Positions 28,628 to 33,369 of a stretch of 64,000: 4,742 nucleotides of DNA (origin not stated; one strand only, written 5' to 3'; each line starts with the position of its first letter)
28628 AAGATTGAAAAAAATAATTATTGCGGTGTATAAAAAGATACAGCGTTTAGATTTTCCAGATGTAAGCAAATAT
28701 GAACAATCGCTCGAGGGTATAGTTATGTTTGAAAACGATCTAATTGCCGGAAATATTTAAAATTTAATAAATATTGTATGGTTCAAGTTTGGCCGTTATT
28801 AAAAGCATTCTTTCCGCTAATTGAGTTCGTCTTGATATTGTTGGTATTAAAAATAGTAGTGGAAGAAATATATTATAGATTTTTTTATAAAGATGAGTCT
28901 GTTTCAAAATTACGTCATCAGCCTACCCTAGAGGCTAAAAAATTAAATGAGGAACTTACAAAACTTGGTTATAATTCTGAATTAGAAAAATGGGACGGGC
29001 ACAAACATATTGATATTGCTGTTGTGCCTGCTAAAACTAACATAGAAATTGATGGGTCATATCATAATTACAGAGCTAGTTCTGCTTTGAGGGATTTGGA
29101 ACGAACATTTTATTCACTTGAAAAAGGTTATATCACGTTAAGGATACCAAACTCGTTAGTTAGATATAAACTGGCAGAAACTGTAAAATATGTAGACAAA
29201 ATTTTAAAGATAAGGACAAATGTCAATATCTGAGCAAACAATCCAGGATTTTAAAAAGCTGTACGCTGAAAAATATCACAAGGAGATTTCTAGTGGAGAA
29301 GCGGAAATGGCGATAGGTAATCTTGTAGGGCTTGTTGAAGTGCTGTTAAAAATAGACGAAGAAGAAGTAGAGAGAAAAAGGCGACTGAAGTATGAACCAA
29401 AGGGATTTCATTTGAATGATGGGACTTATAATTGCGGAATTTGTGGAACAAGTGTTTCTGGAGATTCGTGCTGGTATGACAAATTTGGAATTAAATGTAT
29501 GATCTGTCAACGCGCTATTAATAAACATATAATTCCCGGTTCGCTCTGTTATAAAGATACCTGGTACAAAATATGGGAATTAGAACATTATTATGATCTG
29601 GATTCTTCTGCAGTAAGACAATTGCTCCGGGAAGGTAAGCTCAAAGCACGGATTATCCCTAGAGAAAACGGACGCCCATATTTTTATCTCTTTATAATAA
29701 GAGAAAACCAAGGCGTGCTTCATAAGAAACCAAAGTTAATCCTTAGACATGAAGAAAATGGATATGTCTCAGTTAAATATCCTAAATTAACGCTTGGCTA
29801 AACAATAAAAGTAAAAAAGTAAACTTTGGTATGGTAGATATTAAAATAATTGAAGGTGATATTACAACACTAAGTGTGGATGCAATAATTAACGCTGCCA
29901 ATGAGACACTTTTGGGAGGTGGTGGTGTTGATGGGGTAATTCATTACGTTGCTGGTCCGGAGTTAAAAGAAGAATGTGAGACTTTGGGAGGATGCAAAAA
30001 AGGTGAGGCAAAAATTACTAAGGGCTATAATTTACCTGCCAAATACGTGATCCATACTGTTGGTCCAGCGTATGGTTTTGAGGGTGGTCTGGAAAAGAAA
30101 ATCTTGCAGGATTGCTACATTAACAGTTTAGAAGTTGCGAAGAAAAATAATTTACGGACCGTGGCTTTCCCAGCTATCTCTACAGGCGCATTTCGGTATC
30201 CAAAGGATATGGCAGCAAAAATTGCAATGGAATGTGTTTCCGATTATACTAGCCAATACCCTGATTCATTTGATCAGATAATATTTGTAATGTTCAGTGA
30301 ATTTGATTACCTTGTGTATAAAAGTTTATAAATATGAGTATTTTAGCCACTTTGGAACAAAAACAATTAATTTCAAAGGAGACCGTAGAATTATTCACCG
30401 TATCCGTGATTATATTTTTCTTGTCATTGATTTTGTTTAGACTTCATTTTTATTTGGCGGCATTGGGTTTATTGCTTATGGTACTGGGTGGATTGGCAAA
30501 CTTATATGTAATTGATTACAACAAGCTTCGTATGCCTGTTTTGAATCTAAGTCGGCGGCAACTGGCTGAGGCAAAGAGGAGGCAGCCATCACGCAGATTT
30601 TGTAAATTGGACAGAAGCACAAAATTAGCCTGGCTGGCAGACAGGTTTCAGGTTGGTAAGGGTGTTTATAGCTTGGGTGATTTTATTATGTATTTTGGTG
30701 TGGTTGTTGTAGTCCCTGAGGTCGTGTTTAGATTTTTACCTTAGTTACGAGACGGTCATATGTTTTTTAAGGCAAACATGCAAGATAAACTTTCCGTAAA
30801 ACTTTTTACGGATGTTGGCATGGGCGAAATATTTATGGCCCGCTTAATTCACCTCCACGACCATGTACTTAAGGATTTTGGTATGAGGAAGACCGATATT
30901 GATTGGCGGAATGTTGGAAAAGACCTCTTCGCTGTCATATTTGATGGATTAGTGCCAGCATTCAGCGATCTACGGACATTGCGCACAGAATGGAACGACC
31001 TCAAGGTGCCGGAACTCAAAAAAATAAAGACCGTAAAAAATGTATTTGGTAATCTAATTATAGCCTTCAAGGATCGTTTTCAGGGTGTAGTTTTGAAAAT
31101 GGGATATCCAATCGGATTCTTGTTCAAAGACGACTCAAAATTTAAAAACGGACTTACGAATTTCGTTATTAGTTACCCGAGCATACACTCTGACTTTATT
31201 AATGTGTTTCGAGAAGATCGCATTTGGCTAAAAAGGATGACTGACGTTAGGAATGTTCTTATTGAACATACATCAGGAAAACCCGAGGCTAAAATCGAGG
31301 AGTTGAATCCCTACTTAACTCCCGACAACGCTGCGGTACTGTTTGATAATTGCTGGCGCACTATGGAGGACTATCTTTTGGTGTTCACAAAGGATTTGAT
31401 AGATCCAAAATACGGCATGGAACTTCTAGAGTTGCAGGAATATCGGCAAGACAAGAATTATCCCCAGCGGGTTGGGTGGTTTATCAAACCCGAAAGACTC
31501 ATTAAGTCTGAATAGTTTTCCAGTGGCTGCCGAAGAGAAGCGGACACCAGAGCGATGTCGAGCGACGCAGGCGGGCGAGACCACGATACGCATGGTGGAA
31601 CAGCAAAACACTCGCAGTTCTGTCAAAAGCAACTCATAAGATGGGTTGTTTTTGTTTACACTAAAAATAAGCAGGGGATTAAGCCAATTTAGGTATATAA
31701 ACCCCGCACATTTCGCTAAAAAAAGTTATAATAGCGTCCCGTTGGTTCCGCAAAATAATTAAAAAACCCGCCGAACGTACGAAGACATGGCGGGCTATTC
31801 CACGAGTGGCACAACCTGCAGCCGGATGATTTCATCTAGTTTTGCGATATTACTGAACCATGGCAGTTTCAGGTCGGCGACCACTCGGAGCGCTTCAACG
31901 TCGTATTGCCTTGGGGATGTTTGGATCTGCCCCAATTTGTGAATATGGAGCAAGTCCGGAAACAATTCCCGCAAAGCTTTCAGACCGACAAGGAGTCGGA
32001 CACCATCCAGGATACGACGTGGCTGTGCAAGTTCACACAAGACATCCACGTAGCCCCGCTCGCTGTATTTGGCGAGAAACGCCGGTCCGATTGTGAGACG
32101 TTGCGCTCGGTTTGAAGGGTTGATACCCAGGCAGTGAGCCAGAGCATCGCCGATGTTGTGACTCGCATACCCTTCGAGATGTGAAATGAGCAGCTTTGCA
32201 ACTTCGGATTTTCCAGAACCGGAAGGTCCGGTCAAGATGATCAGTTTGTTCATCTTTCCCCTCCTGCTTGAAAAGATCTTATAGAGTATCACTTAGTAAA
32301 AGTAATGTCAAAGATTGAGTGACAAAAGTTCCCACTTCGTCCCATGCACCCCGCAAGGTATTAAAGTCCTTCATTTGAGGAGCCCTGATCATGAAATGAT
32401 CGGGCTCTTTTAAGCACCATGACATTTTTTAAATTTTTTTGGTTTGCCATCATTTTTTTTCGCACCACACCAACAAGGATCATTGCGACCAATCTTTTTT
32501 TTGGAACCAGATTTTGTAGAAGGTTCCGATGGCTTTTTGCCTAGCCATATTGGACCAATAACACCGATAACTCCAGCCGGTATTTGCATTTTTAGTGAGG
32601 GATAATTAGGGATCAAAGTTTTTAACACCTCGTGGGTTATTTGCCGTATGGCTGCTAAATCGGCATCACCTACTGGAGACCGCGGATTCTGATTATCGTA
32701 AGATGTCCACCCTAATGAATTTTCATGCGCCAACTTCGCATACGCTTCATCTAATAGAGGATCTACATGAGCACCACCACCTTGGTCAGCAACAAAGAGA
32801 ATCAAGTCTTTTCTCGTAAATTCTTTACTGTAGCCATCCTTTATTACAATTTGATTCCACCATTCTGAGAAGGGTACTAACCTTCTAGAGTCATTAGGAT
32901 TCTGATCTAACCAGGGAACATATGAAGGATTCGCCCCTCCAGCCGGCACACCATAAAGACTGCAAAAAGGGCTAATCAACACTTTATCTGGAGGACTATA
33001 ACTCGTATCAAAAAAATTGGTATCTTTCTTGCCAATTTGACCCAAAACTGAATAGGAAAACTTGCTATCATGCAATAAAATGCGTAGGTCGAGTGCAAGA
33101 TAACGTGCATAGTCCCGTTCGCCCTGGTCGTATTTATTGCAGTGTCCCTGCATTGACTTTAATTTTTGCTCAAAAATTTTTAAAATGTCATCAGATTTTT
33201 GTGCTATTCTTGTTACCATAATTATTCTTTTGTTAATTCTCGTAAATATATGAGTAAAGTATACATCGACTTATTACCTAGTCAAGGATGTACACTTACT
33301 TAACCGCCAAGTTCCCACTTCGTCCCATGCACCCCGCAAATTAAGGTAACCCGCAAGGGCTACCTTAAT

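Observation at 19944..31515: Candidate uncharacterised defence or DNA-surveillance locus: two helicase-nuclease fusions bracketing a zinc-ribbon-WYL protein, with a DUF559-like endonuclease, a Zn-finger protein and a Macro domain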

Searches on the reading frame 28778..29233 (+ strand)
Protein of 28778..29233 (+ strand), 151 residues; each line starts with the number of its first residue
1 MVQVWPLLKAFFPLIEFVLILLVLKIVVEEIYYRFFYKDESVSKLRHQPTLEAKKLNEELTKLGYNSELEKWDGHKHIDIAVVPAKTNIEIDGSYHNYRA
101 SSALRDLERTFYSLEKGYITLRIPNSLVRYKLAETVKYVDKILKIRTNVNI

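Call 5: search_protein_families(library=pfam, proteins=[window:28778-29233:+], max_evalue=0.01)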
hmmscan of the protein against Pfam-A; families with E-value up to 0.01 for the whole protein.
window:28778-29233:+ (151 aa): 2 families
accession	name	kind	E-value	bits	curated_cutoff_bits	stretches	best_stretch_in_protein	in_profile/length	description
PF04480.18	DUF559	-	1.9e-05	24.9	20.6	1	44-141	9-106/109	Protein of unknown function (DUF559)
PF18741.7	MTES_1575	-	0.0081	16.7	38.2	0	55-133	4-86/96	REase_MTES_1575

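Call 6: search_protein_families(library=padloc, proteins=[window:28778-29233:+], max_evalue=0.01)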
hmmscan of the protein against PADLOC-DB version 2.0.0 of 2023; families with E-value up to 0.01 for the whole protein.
window:28778-29233:+ (151 aa): 0 families

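Call 8: search_protein_families(library=ncbifam, proteins=[window:28778-29233:+], max_evalue=0.01)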
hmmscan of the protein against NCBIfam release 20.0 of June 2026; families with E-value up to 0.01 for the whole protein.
window:28778-29233:+ (151 aa): 0 families

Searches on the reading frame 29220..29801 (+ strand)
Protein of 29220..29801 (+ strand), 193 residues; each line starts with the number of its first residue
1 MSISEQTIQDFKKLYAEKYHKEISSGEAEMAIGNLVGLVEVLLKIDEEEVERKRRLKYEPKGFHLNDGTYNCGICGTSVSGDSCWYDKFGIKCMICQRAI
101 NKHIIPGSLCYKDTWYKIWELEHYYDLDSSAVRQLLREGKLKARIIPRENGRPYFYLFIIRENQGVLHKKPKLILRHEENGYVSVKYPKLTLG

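Call 5: search_protein_families(library=pfam, proteins=[window:29220-29801:+], max_evalue=0.01)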
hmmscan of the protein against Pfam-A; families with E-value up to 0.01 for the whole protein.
window:29220-29801:+ (193 aa): 0 families

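Call 6: search_protein_families(library=padloc, proteins=[window:29220-29801:+], max_evalue=0.01)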
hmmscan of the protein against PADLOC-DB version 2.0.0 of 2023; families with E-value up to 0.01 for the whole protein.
window:29220-29801:+ (193 aa): 0 families

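Call 8: search_protein_families(library=ncbifam, proteins=[window:29220-29801:+], max_evalue=0.01)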
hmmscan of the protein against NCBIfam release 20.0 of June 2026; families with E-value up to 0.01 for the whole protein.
window:29220-29801:+ (193 aa): 0 families

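Call 26: search_protein_families(library=pfam, proteins=[window:29220-29801:+], max_evalue=5)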
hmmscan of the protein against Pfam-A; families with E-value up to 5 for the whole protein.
window:29220-29801:+ (193 aa): 3 families
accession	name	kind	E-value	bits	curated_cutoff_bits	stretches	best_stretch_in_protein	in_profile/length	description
PF24560.1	zf-C2H2_OTU1_C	-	0.079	13.1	27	1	88-99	2-13/35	Ubiquitin thioesterase OTU1, C-terminal C2H2-type zinc finger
PF12728.13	HTH_17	-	0.1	13.3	27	1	115-155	1-37/51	Helix-turn-helix domain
PF03107.22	C1_2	-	0.75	10.6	26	0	64-86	12-34/48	C1 domain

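Call 40: search_protein_families(library=phrogs, proteins=[window:29220-29801:+], max_evalue=0.001)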
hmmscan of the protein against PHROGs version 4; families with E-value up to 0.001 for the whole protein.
window:29220-29801:+ (193 aa): 0 families

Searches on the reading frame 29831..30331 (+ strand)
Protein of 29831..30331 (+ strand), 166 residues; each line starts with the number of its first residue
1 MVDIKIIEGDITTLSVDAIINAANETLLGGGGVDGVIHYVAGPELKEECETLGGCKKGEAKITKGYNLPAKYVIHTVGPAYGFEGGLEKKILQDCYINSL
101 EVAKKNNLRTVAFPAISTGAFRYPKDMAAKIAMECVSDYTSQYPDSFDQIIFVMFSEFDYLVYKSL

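Call 5: search_protein_families(library=pfam, proteins=[window:29831-30331:+], max_evalue=0.01)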
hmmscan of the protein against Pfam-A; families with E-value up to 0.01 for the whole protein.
window:29831-30331:+ (166 aa): 1 family
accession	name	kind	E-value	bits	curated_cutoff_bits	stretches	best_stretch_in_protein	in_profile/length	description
PF01661.27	Macro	-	1.5e-42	144.7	22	1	20-132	1-118/118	Macro domain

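Call 6: search_protein_families(library=padloc, proteins=[window:29831-30331:+], max_evalue=0.01)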
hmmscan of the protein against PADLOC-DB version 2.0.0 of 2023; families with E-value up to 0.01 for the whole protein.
window:29831-30331:+ (166 aa): 0 families

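Call 8: search_protein_families(library=ncbifam, proteins=[window:29831-30331:+], max_evalue=0.01)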
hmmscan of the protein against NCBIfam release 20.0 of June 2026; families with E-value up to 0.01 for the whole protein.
window:29831-30331:+ (166 aa): 11 families
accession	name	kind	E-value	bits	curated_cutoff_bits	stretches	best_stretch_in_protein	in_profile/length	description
NF001664.0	PRK00431.1-6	equivalog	1.7e-59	200.1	200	1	1-164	1-166/173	O-acetyl-ADP-ribose deacetylase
NF001663.0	PRK00431.1-4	equivalog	4.4e-53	179.8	285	1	2-165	7-173/180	ADP-ribose-binding protein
NF001660.0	PRK00431.1-1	equivalog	7.3e-52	175.5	271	1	3-165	4-169/177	O-acetyl-ADP-ribose deacetylase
NF003163.0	PRK04143.1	equivalog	7e-49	166.6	272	1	3-165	84-258/265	protein-ADP-ribose hydrolase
NF001661.0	PRK00431.1-2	equivalog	1.4e-43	148.8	291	1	4-164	3-168/179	O-acetyl-ADP-ribose deacetylase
NF001667.0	PRK00431.2-3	equivalog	2e-30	105.8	252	1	2-164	8-170/182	ADP-ribose-binding protein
NF001668.0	PRK00431.2-4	equivalog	2.7e-29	102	278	1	3-164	50-209/220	ADP-ribose-binding protein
NF009880.0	PRK13341.1-1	equivalog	6.2e-29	100.8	891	1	4-147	429-576/599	AAA family ATPase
NF001665.0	PRK00431.2-1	equivalog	8.7e-28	97.1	315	1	3-165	9-169/177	ADP-ribose-binding protein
NF001666.0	PRK00431.2-2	equivalog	2.3e-20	73.2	246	1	3-153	2-148/164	ADP-ribose-binding protein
NF001662.0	PRK00431.1-3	equivalog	5.4e-20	72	215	1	2-162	3-176/185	[protein ADP-ribosylglutamate] hydrolase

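Call 53: find_encoding_contigs(protein=window:29831-30331:+, flank=6000, max_places=4)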
Protein window:29831-30331:+ (166 aa): 2 contigs read that carry it; 1 place shown.
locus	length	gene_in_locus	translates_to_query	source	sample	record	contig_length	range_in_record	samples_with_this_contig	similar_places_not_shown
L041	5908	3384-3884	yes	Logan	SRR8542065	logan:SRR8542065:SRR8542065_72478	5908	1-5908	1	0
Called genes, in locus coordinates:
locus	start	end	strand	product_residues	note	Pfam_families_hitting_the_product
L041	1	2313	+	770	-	?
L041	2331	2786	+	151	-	PF04480:DUF559 (faint)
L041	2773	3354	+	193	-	-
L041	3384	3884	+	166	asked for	PF01661:Macro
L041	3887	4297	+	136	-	PF17248:DUF5317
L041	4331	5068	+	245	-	-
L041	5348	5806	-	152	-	-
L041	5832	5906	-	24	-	?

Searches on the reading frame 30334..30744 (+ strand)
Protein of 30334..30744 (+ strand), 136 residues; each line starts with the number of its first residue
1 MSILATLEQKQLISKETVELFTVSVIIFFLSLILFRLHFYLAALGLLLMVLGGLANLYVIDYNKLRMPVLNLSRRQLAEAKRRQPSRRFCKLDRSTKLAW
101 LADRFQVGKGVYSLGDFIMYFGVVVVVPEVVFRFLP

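Call 5: search_protein_families(library=pfam, proteins=[window:30334-30744:+], max_evalue=0.01)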
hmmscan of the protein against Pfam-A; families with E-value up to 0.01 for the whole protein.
window:30334-30744:+ (136 aa): 1 family
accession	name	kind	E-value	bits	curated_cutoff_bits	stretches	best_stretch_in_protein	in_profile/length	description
PF17248.7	DUF5317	-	8.3e-14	52.3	25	1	9-127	26-150/151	Family of unknown function (DUF5317)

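Call 6: search_protein_families(library=padloc, proteins=[window:30334-30744:+], max_evalue=0.01)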
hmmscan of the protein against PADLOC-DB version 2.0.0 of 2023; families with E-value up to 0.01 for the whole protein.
window:30334-30744:+ (136 aa): 0 families

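Call 8: search_protein_families(library=ncbifam, proteins=[window:30334-30744:+], max_evalue=0.01)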
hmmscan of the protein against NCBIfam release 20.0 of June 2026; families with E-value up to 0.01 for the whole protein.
window:30334-30744:+ (136 aa): 0 families

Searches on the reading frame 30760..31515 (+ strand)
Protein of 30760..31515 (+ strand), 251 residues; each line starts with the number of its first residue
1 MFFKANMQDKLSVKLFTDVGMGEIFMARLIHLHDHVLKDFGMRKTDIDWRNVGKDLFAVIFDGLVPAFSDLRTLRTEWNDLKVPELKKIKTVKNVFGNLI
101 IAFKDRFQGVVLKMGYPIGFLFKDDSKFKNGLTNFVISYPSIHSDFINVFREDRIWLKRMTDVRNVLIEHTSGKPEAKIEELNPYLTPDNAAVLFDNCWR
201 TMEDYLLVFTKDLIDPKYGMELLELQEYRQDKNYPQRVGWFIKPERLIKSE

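Call 5: search_protein_families(library=pfam, proteins=[window:30760-31515:+], max_evalue=0.01)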
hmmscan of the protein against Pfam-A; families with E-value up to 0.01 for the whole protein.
window:30760-31515:+ (251 aa): 0 families

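Call 6: search_protein_families(library=padloc, proteins=[window:30760-31515:+], max_evalue=0.01)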
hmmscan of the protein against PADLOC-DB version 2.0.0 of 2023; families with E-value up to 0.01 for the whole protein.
window:30760-31515:+ (251 aa): 0 families

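Call 8: search_protein_families(library=ncbifam, proteins=[window:30760-31515:+], max_evalue=0.01)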
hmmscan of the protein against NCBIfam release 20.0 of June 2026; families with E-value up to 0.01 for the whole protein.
window:30760-31515:+ (251 aa): 0 families

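Call 10: find_encoding_contigs(protein=window:30760-31515:+, flank=10000, max_places=6)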
Protein window:30760-31515:+ (251 aa): no gene with exactly this product is on record in the collection.

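Call 26: search_protein_families(library=pfam, proteins=[window:30760-31515:+], max_evalue=5)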
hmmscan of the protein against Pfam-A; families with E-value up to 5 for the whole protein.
window:30760-31515:+ (251 aa): 0 families

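Call 40: search_protein_families(library=phrogs, proteins=[window:30760-31515:+], max_evalue=0.001)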
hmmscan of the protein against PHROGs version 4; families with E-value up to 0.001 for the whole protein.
window:30760-31515:+ (251 aa): 0 families

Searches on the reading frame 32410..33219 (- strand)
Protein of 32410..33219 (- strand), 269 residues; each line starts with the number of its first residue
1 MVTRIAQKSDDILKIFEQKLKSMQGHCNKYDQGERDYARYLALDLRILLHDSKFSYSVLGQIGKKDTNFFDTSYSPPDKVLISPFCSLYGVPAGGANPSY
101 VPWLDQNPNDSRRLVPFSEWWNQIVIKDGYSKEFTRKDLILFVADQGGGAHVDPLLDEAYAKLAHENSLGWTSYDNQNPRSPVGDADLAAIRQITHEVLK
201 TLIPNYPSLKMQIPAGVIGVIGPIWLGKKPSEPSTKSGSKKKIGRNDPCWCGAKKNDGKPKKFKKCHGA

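Call 73: search_protein_families(library=pfam, proteins=[window:32410-33219:-], max_evalue=0.001)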
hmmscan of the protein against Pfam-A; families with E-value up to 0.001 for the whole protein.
window:32410-33219:- (269 aa): 1 family
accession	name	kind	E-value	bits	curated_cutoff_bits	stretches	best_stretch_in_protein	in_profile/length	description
PF02810.21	SEC-C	-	0.00048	20.4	20.4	0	245-255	1-11/19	SEC-C motif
